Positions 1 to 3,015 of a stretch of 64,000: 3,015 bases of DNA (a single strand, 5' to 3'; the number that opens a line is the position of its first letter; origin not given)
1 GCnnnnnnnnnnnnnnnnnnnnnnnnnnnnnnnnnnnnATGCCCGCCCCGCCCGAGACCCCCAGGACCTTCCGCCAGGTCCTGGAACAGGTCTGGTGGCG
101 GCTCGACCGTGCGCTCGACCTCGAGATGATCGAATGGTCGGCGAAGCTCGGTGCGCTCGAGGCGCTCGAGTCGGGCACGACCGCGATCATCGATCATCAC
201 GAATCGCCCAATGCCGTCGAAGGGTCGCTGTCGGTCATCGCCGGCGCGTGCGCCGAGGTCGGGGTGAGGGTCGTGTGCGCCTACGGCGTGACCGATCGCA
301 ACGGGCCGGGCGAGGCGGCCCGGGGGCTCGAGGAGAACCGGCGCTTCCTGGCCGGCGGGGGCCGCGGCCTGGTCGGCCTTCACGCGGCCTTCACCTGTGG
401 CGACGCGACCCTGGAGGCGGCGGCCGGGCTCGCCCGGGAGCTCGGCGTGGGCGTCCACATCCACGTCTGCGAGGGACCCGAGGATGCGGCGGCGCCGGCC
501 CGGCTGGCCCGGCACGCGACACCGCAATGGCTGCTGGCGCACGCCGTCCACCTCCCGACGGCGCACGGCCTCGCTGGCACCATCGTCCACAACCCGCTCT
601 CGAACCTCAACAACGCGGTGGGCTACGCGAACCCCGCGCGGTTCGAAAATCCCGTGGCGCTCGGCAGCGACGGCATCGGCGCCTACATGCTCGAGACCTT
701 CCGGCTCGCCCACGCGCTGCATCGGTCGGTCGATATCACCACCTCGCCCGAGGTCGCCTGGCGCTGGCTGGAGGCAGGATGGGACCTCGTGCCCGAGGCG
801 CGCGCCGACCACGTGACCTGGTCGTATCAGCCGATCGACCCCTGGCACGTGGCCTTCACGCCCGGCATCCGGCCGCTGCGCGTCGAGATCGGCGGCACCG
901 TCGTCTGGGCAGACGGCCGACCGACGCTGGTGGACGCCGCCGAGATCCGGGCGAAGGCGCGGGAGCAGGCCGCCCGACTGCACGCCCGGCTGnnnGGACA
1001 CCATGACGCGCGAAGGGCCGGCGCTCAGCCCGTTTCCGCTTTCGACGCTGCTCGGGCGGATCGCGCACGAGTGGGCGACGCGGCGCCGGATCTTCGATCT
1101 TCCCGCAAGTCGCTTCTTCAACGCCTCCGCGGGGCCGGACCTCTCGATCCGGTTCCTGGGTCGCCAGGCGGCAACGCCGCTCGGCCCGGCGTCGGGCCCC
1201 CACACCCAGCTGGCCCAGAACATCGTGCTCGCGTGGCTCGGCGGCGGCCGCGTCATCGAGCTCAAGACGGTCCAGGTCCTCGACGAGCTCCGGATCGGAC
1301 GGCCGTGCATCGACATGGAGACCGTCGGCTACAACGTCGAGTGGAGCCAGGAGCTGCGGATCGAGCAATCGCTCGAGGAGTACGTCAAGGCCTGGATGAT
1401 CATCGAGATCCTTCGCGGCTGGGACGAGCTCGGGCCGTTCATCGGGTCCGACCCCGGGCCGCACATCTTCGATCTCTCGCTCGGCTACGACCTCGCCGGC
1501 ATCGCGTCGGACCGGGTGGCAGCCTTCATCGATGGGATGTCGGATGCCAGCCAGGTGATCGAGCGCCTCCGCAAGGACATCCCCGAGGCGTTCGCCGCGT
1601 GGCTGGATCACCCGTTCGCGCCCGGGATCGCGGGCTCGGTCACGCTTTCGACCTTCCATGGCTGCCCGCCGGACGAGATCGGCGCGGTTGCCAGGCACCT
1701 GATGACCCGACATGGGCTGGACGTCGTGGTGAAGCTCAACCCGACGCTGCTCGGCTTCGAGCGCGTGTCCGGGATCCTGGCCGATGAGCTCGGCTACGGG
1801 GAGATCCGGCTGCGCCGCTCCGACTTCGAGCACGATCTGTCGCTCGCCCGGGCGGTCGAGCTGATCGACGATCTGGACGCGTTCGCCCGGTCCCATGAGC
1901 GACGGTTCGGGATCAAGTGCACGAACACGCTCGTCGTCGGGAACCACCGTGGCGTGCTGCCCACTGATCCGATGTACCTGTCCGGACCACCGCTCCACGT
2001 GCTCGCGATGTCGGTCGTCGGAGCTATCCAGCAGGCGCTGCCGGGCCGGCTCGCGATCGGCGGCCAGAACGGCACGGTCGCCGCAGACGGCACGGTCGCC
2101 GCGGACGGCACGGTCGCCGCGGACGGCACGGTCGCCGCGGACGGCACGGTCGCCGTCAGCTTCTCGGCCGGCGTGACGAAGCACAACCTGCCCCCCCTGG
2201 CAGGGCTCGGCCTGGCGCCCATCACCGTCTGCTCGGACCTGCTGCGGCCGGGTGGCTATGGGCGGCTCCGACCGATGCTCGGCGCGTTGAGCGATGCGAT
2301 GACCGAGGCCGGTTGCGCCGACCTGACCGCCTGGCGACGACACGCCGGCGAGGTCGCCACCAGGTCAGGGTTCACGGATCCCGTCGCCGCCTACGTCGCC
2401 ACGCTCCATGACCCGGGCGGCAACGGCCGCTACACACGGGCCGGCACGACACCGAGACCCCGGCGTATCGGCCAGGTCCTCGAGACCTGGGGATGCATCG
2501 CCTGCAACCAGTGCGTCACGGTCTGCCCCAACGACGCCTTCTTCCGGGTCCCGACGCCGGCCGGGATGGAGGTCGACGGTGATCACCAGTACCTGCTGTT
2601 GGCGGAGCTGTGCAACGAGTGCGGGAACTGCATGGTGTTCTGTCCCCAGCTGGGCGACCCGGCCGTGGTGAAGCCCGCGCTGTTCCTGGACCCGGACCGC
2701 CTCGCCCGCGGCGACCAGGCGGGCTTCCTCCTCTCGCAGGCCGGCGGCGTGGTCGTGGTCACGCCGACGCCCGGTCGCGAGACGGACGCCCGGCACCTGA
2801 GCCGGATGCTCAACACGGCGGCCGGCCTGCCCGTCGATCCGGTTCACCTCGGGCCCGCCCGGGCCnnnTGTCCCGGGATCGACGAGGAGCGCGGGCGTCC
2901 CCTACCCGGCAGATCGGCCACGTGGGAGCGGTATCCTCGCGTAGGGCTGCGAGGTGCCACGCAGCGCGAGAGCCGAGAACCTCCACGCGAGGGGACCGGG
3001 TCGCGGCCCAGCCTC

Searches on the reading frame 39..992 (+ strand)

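Call 13: search_protein_families(library=pfam, proteins=[window:39-992:+], max_evalue=0.001)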
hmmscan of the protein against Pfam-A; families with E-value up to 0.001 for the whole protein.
window:39-992:+ (318 aa): 1 family
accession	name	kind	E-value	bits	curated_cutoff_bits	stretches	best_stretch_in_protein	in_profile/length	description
PF01979.26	Amidohydro_1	-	7.2e-17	62.1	25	1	19-242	26-282/345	Amidohydrolase family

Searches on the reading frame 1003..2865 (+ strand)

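Call 13: search_protein_families(library=pfam, proteins=[window:1003-2865:+], max_evalue=0.001)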
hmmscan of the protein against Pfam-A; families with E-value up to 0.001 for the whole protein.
window:1003-2865:+ (621 aa): 8 families
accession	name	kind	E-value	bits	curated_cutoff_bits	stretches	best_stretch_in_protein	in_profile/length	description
PF13237.11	Fer4_10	-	1.4e-08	35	25.5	0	534-549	6-21/53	4Fe-4S dicluster domain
PF13187.11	Fer4_9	-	7e-08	32.8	27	1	498-549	2-49/52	4Fe-4S dicluster domain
PF00037.32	Fer4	-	3.3e-07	30.3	21.1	1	498-513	8-23/24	4Fe-4S binding domain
PF12838.12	Fer4_7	-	1e-06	29.5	27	1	498-548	2-49/52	4Fe-4S dicluster domain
PF12797.12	Fer4_2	-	5e-06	26.6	24.5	0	493-509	5-21/22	4Fe-4S binding domain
PF13534.11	Fer4_17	-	6.8e-06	27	22.2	0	494-511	42-59/61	4Fe-4S dicluster domain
PF12837.12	Fer4_6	-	0.00029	21.1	25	0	498-513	9-24/24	4Fe-4S binding domain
PF12800.12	Fer4_4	-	0.00049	20.7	24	0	535-548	2-15/17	4Fe-4S binding domain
